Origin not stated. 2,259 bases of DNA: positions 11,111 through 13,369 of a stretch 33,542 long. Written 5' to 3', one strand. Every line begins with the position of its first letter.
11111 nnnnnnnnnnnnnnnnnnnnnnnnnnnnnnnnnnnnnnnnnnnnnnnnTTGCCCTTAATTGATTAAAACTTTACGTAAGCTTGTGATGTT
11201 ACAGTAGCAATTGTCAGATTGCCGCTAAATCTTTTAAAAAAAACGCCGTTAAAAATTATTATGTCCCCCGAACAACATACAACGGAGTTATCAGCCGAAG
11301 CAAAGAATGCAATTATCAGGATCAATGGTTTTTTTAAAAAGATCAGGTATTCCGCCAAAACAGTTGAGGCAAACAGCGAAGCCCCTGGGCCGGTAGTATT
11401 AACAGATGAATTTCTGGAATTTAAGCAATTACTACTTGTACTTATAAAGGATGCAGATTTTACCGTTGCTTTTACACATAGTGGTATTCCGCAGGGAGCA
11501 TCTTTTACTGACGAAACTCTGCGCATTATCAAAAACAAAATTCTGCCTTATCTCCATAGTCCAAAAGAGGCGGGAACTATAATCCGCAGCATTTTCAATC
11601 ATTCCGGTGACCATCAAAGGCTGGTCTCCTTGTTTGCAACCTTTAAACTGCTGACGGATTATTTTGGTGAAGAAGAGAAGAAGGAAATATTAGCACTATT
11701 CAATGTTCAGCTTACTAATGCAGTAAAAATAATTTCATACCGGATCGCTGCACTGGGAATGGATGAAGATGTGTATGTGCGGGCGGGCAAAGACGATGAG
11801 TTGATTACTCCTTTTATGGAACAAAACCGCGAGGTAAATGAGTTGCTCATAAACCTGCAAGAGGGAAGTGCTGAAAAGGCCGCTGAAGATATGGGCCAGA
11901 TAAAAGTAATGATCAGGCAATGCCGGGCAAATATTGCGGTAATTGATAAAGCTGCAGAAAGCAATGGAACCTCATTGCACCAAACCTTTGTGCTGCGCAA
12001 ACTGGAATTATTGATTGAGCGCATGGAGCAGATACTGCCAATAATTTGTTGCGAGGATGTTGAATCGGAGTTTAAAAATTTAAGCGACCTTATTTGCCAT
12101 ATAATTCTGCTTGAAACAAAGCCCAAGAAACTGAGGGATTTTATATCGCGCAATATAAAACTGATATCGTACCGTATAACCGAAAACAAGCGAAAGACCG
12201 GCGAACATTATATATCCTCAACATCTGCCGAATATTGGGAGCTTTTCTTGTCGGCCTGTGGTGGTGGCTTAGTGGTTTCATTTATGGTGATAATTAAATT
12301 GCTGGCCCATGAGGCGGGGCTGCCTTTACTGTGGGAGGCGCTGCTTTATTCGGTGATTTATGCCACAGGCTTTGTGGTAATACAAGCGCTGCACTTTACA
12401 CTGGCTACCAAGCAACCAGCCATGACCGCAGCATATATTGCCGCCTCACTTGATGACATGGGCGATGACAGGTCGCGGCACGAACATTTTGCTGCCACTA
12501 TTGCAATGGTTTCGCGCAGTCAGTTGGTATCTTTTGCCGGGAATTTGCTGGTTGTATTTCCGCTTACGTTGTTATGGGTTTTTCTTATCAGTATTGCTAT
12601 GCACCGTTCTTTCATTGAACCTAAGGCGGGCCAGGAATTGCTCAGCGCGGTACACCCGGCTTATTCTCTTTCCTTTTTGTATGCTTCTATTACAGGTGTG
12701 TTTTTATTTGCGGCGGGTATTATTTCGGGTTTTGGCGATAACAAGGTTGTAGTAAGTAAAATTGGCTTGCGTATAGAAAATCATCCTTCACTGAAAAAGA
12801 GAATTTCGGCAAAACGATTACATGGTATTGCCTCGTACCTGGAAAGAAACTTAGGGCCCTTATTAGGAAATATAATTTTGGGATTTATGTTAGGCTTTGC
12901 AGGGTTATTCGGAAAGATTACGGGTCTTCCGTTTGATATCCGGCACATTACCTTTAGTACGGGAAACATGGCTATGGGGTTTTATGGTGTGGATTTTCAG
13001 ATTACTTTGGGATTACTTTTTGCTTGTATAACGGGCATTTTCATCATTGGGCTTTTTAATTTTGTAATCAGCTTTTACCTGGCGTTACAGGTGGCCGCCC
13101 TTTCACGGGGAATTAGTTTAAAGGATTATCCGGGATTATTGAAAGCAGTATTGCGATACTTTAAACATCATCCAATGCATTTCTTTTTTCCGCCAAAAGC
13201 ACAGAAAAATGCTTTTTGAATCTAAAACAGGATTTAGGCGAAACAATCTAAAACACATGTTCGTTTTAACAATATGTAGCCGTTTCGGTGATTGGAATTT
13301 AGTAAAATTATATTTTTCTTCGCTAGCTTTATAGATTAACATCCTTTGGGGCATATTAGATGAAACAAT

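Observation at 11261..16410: Terminator-bounded three-gene module made entirely of large polytopic membrane proteins (Gcr-like protein plus two paralogues, one with a winged helix)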

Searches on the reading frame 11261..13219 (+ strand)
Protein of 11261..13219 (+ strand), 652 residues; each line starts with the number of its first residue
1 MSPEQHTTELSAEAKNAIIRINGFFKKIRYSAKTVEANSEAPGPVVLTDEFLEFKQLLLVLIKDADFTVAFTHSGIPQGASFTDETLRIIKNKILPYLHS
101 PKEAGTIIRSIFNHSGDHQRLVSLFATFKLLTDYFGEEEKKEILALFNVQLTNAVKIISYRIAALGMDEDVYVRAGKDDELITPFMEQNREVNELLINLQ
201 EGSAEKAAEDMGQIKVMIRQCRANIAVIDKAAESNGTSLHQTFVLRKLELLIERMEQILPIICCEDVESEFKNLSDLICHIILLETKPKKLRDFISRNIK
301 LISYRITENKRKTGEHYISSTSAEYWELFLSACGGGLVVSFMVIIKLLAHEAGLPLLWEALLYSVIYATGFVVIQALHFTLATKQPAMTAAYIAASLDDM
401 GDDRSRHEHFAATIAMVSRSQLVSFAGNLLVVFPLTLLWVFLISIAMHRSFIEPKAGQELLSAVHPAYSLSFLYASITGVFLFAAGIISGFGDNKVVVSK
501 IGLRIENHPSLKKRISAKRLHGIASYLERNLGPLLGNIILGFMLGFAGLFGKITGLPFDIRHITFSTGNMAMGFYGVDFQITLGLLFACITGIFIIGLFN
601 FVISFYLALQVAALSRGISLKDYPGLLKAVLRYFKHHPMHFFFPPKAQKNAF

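Call 3: search_protein_families(library=pfam, proteins=[window:11261-13219:+], max_evalue=0.1)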
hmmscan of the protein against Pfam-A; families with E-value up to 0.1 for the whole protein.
window:11261-13219:+ (652 aa): 2 families
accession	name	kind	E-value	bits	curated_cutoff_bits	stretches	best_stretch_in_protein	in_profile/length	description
PF10136.14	SpecificRecomb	-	8.7e-171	569.9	24.6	1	53-644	45-639/639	Site-specific recombinase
PF04108.17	ATG17_like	-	0.098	12.6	43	0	194-312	14-127/355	Autophagy protein ATG17-like domain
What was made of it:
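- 11261..13219 (+): Gene 1, 652 aa, PF10136 ('SpecificRecomb'/Gcr-like). It has an N-terminal all-helical cytoplasmic half of about 320 aa and a C-terminal FNT-like polytopic half. It is an independent neighbour, not a partner of genes 2/3. Pfam E 8.7e-171 (call 3).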

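Call 4: search_protein_families(library=ncbifam, proteins=[window:11261-13219:+], max_evalue=0.1)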
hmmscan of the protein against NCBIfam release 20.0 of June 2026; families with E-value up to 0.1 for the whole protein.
window:11261-13219:+ (652 aa): 1 family
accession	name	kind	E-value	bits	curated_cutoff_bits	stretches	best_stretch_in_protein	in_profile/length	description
NF005682.0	PRK07480.1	subfamily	0.029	13.1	510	1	60-200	312-446/459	aminotransferase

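Call 5: search_protein_families(library=padloc, proteins=[window:11261-13219:+], max_evalue=0.1)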
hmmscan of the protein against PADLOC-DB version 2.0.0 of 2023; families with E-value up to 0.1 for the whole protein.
window:11261-13219:+ (652 aa): 0 families
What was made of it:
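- No PADLOC model matches (call 5).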

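Call 18: find_related_loci(query=window:11261-13219:+, collection=genome_contigs, flank=10000)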
Query window:11261-13219:+ (652 aa) in genome_contigs; peptide patterns used: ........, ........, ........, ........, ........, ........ (x = any residue, [..] = any of these).
46 stretches matched a pattern, but none encodes a relative of the query by tblastn (E <= 1e-3).
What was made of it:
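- Tried and rejected: A single-sequence locus scan for gene 1 in reference genomes found nothing (call 18).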

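Call 19: find_homologous_proteins(query=window:11261-13219:+)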
Query window:11261-13219:+ (652 aa): 1536 proteins with E <= 0.001 among 8000 candidates; the best 120 are listed.
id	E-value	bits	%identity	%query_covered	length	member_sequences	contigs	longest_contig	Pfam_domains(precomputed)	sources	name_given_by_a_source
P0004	0.0e+0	1443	100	100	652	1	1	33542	PF10136.15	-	-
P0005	9.3e-276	935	64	100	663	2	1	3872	PF10136.15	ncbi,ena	-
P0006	6.2e-270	915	62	99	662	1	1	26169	PF10136.15,PF01226.24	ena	-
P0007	2.3e-268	910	63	98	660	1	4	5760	PF10136.15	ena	-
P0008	1.5e-267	907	62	98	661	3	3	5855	PF10136.15,PF01226.24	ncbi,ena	-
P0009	1.7e-264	897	63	98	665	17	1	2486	PF10136.15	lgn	-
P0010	4.0e-260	883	62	98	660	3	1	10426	PF10136.15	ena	-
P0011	2.9e-258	877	61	98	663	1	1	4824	PF10136.15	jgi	jgi:site-specific recombinase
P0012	5.1e-258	876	61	99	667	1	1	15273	PF10136.15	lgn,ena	-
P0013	4.6e-256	869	61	100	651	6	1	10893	PF10136.15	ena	-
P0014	5.3e-254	863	60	99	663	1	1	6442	PF10136.15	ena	-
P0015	1.5e-252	858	60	99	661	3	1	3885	PF10136.15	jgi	-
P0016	6.2e-252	856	60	98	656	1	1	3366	PF10136.15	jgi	-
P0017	2.5e-251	854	61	98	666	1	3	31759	PF10136.15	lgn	-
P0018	6.3e-251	853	60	98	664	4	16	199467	PF10136.15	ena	-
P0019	3.7e-223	761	59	90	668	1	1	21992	PF10136.15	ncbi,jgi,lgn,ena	jgi:site-specific recombinase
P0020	5.8e-223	760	54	98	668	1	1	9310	PF10136.15,PF01226.24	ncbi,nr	ncbi:MAG TPA: hypothetical protein VG603_16525 [Chitinophagales bacterium]|nr:hypothetical protein [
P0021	5.3e-221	754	53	98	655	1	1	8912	PF10136.15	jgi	jgi:site-specific recombinase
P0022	4.0e-207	708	55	92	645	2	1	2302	PF10136.15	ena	-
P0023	2.3e-206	705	52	99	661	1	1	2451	PF10136.15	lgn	-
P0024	1.2e-205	703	51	99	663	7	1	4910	PF10136.15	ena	-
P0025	4.8e-204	698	51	98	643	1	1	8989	PF10136.15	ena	-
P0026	1.3e-202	693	52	98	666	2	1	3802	PF10136.15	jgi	jgi:site-specific recombinase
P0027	3.9e-202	691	51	100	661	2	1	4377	PF10136.15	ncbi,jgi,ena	jgi:site-specific recombinase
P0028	4.6e-202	691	55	92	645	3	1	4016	PF10136.15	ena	-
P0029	8.8e-202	690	51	99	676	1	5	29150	PF10136.15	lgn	-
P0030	1.6e-201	689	50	100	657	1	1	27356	PF10136.15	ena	-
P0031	1.6e-201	689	50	100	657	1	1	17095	PF10136.15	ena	-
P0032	6.0e-201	687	51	99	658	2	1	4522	PF10136.15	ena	-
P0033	6.3e-201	687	50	100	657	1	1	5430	PF10136.15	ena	-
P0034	1.5e-200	686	50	100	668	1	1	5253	PF10136.15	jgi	jgi:site-specific recombinase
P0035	2.3e-200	686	51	99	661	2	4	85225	PF10136.15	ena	-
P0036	5.1e-200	684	50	99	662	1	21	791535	PF10136.15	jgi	jgi:site-specific recombinase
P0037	9.3e-200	684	50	100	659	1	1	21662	PF10136.15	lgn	-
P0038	2.5e-199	682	52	98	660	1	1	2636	PF10136.15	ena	-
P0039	2.6e-199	682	52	92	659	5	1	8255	PF10136.15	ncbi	-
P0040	2.8e-199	682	52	98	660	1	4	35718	PF10136.15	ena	-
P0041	8.2e-199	680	51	98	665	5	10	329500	PF10136.15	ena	-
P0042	1.8e-198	679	52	93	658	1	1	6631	PF10136.15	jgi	jgi:site-specific recombinase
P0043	2.7e-198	679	51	98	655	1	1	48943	PF10136.15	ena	-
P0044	4.1e-198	678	48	100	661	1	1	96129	PF10136.15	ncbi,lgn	-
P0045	4.5e-197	675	50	100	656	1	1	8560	PF10136.15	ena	-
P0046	1.4e-196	673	49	99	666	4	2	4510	PF10136.15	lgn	-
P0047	5.6e-196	671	49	99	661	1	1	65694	PF10136.15,PF01226.24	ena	-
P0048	6.1e-196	671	50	100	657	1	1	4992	PF10136.15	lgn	-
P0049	4.5e-195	668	49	99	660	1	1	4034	PF10136.15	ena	-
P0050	7.2e-195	667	49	100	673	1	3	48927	PF10136.15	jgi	jgi:site-specific recombinase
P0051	2.5e-193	662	48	99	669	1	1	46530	PF10136.15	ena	-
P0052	1.9e-192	659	48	100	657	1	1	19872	PF10136.15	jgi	jgi:site-specific recombinase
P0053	2.3e-191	656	47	99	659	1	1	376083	PF10136.15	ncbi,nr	ncbi:MAG: hypothetical protein JST90_04825 [Bacteroidetes bacterium]|nr:hypothetical protein [Bacter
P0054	3.3e-191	655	48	99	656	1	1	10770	PF10136.15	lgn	-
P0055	7.8e-191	654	48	98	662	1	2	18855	PF10136.15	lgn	-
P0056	5.9e-190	651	48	100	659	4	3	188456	PF10136.15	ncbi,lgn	-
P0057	8.4e-190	651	57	77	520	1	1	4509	PF10136.15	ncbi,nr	ncbi:MAG: hypothetical protein JWO03_3512, partial [Bacteroidetes bacterium]|nr:hypothetical protein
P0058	1.2e-189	650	48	98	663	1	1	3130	PF10136.15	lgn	-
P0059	3.6e-189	649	48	99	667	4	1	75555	PF10136.15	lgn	-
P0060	4.7e-189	648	48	99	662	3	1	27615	PF10136.15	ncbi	-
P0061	8.8e-184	631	56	78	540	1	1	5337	PF10136.15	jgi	jgi:site-specific recombinase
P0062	1.7e-166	574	66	60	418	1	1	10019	PF10136.15,PF01226.24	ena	-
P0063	8.6e-161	555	57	66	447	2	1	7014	PF10136.15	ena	-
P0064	2.7e-145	504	43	92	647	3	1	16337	PF10136.15,PF01226.24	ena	-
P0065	1.3e-144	501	58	56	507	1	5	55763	PF10136.15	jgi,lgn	jgi:site-specific recombinase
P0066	7.2e-143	496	43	91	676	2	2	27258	PF10136.15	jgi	jgi:site-specific recombinase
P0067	2.6e-137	477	54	62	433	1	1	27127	PF10136.15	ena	-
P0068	9.5e-135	469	38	96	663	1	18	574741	PF10136.15,PF01226.24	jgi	jgi:site-specific recombinase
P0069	1.1e-132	462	39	99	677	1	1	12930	PF10136.15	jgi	jgi:site-specific recombinase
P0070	6.8e-132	459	41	92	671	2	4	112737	PF10136.15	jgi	jgi:site-specific recombinase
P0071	2.5e-131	458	40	90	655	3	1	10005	PF10136.15,PF01226.24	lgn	-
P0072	6.2e-129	450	39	91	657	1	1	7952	PF10136.15,PF01226.24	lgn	-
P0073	1.1e-128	449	42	91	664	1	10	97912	PF10136.15,PF01226.24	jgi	jgi:site-specific recombinase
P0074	1.1e-127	445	39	92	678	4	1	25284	PF10136.15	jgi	jgi:site-specific recombinase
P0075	1.2e-127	445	39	91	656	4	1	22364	PF10136.15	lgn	-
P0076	1.9e-127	445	40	91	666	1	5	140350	PF10136.15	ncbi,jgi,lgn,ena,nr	ncbi:MAG TPA: hypothetical protein VNZ86_02535 [Bacteroidia bacterium]|jgi:site-specific recombinase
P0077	1.3e-126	442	40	92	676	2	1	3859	PF10136.15,PF01226.24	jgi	jgi:site-specific recombinase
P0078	1.7e-126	442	39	91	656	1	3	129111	PF10136.15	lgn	-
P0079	2.1e-125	438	38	91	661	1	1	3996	PF10136.15,PF01226.24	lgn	-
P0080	7.8e-125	436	39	91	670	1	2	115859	PF10136.15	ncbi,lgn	-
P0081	1.7e-124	435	40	92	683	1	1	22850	PF10136.15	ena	-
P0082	9.5e-124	432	39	91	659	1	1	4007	PF10136.15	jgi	jgi:site-specific recombinase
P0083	2.7e-123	431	43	77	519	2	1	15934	PF10136.15,PF01226.24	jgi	jgi:site-specific recombinase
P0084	5.0e-123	430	41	92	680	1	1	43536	PF10136.15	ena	-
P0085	8.7e-123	429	38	97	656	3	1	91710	PF10136.15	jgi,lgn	jgi:site-specific recombinase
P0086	2.0e-122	428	39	91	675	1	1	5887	PF10136.15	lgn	-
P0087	6.9e-122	426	39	91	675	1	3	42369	PF10136.15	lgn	-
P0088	1.7e-121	425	37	96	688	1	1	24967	PF10136.15,PF01226.24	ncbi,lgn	-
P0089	2.4e-121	425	40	92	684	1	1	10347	PF10136.15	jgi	jgi:site-specific recombinase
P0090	2.7e-121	424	38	90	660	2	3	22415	PF10136.15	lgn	-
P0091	2.7e-121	424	38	92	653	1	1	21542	PF10136.15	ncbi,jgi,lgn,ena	jgi:site-specific recombinase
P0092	4.4e-121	424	38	91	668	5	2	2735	PF10136.15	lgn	-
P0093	1.8e-120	422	37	98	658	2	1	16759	PF10136.15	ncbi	-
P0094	3.3e-120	421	39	91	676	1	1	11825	PF10136.15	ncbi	-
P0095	5.7e-120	420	39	91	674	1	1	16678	PF10136.15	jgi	jgi:site-specific recombinase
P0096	6.4e-120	420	39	91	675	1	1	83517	PF10136.15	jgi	jgi:site-specific recombinase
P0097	7.2e-120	420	37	91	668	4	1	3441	PF10136.15,PF01226.24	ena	-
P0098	1.0e-119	419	39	88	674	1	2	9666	PF10136.15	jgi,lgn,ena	-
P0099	1.2e-119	419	39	92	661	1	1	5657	PF10136.15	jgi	-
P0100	2.3e-119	418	37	91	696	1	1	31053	PF10136.15,PF01226.24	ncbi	-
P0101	2.6e-119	418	39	91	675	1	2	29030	PF10136.15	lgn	-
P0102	2.8e-119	418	39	91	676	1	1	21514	PF10136.15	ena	-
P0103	3.4e-119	417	38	98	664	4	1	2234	PF10136.15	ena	-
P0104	6.4e-119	417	40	91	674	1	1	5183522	PF10136.15,PF01226.24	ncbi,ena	-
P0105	1.4e-118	415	41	91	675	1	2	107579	PF10136.15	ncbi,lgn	-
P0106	1.8e-118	415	37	91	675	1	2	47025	PF10136.15,PF01226.24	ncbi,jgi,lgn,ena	jgi:site-specific recombinase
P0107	1.9e-118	415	39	92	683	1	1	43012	PF10136.15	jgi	jgi:site-specific recombinase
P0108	1.9e-118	415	40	91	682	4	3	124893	PF10136.15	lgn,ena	-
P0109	4.1e-118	414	37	90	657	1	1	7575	PF10136.15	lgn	-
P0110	5.5e-118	413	38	91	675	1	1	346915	PF10136.15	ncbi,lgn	ncbi:MAG: hypothetical protein V4556_11675 [Bacteroidota bacterium]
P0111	1.1e-117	412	36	99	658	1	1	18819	PF10136.15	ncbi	-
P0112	1.2e-117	412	38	91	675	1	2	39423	PF10136.15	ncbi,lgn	-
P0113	1.4e-117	412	39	90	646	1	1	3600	PF10136.15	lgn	-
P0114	1.9e-117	412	38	91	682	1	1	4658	PF10136.15,PF01226.24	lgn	-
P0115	2.2e-117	411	39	91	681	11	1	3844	PF10136.15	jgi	jgi:site-specific recombinase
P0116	3.2e-117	411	39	89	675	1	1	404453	PF10136.15,PF01226.24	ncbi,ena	-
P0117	8.7e-117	409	38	89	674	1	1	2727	PF10136.15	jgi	jgi:site-specific recombinase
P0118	1.9e-116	408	39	92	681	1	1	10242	PF10136.15,PF01226.24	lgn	-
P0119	7.1e-116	406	39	91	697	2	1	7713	PF10136.15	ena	-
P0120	9.7e-116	406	39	92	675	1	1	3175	PF10136.15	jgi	jgi:site-specific recombinase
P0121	1.2e-115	406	36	96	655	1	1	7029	PF10136.15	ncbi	-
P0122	1.9e-115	405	40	89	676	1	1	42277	PF10136.15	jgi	jgi:site-specific recombinase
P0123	2.1e-115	405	39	89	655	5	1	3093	PF10136.15,PF01226.24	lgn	-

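Call 20: find_encoding_contigs(protein=P0018, flank=8000, max_places=2)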
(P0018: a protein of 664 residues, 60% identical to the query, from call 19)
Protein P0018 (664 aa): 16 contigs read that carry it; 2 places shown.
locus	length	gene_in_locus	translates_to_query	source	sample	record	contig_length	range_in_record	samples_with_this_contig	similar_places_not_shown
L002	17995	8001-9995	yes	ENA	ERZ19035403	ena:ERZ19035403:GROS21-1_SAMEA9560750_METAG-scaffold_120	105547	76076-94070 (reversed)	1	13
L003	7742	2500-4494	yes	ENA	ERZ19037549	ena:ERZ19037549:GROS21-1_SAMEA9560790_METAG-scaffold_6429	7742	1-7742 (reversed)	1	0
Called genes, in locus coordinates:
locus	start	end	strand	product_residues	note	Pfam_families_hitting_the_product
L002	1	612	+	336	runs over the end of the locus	PF00483:NTP_transferase, PF25087:GMPPB_C (weak)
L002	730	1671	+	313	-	PF00478:IMPDH (faint), PF03060:NMO, PF01180:DHO_dh (weak), PF05690:ThiG, PF01070:FMN_dh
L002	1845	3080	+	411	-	PF00389:2-Hacid_dh, PF02826:2-Hacid_dh_C, PF03446:NAD_binding_2 (weak), PF22629:ACT_AHAS_ss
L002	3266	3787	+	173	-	PF18962:Por_Secre_tail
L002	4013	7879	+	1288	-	PF13573:SprB, PF13585:CHU_C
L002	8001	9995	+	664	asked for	PF10136:SpecificRecomb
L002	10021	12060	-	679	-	PF00270:DEAD (faint), PF04851:ResIII, PF17757:UvrB_inter, PF27431:UvrB_3rd, PF00271:Helicase_C, PF12344:UvrB, PF02151:UVR (weak)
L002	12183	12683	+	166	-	PF05163:DinB, PF12867:DinB_2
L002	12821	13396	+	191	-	PF18347:DUF5606, PF21186:DUF6852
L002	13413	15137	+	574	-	PF01432:Peptidase_M3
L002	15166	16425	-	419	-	PF00135:COesterase, PF20434:BD-FAE, PF07859:Abhydrolase_3 (weak), PF18962:Por_Secre_tail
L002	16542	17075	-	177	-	PF14235:DUF4337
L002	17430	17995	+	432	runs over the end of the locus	PF02321:OEP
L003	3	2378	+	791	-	?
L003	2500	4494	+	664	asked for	PF10136:SpecificRecomb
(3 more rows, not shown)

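Call 21: find_encoding_contigs(protein=P0006, flank=8000, max_places=2)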
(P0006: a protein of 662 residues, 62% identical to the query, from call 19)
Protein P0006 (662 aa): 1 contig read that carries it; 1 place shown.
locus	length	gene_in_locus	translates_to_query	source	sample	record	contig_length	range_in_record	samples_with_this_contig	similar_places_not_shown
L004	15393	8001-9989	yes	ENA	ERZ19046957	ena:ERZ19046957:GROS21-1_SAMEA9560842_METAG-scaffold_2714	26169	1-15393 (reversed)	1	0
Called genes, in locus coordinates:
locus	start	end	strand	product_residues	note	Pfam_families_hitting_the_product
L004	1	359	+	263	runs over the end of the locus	PF02405:MlaE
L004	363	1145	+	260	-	PF00005:ABC_tran, PF13304:AAA_21 (faint)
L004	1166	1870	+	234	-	PF02470:MlaD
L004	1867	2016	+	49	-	-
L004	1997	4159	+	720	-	PF05359:DUF748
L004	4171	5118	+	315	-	PF03631:Virul_fac_BrkB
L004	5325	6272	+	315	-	-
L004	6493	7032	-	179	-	PF12833:HTH_18, PF00165:HTH_AraC (weak)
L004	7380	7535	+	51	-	PF18919:DUF5670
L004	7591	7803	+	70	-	-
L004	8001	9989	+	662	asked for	PF10136:SpecificRecomb, PF01226:Form_Nir_trans (weak)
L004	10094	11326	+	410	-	PF00801:PKD (faint), PF18911:PKD_4, PF18962:Por_Secre_tail (weak)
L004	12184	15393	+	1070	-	?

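Call 22: find_encoding_contigs(protein=P0017, flank=8000, max_places=2)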
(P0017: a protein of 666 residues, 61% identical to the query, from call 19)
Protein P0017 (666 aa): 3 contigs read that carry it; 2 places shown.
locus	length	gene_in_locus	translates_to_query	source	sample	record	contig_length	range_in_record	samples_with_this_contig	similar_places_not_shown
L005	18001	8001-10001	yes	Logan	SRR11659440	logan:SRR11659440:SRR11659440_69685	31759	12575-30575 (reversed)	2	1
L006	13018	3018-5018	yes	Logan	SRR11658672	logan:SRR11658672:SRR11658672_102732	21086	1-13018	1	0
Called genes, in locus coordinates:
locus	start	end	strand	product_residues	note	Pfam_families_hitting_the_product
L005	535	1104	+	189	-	PF18962:Por_Secre_tail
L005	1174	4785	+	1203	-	PF01391:Collagen, PF00386:C1q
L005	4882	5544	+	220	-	-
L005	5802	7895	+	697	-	PF01391:Collagen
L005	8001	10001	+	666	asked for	PF10136:SpecificRecomb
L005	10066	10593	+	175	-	PF01035:DNA_binding_1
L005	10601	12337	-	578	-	PF01432:Peptidase_M3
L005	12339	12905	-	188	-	PF18347:DUF5606, PF21186:DUF6852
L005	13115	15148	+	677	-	PF00270:DEAD (faint), PF04851:ResIII, PF17757:UvrB_inter, PF27431:UvrB_3rd, PF00271:Helicase_C, PF12344:UvrB, PF02151:UVR (weak)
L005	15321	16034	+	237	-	-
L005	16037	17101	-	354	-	PF11751:PorP_SprF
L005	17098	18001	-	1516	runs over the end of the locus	PF25778:DUF7948, PF18911:PKD_4, PF18911:PKD_4, PF00801:PKD, PF18911:PKD_4, PF00801:PKD, PF18911:PKD_4, PF18911:PKD_4, +5 more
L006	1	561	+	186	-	?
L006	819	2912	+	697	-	PF01391:Collagen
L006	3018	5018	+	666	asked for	PF10136:SpecificRecomb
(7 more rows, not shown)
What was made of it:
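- PF10136 stands alone in its nearest relatives (calls 20-22).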

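Call 32: search_solved_structures(query=A2, max_evalue=1)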
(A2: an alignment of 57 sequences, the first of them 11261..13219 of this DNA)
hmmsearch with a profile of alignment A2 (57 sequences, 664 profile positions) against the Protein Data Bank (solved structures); distinct sequences matched with E-value up to 1: 3.
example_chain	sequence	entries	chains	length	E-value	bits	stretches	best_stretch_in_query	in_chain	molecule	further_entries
6zh1_A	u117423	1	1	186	0.47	11.7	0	14-97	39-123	Factor H-binding protein A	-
9eh1_O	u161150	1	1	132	0.73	11.1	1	39-134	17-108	Protein IWS1 homolog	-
6zv1_A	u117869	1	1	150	0.81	10.9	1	38-135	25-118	Protein IWS1 homolog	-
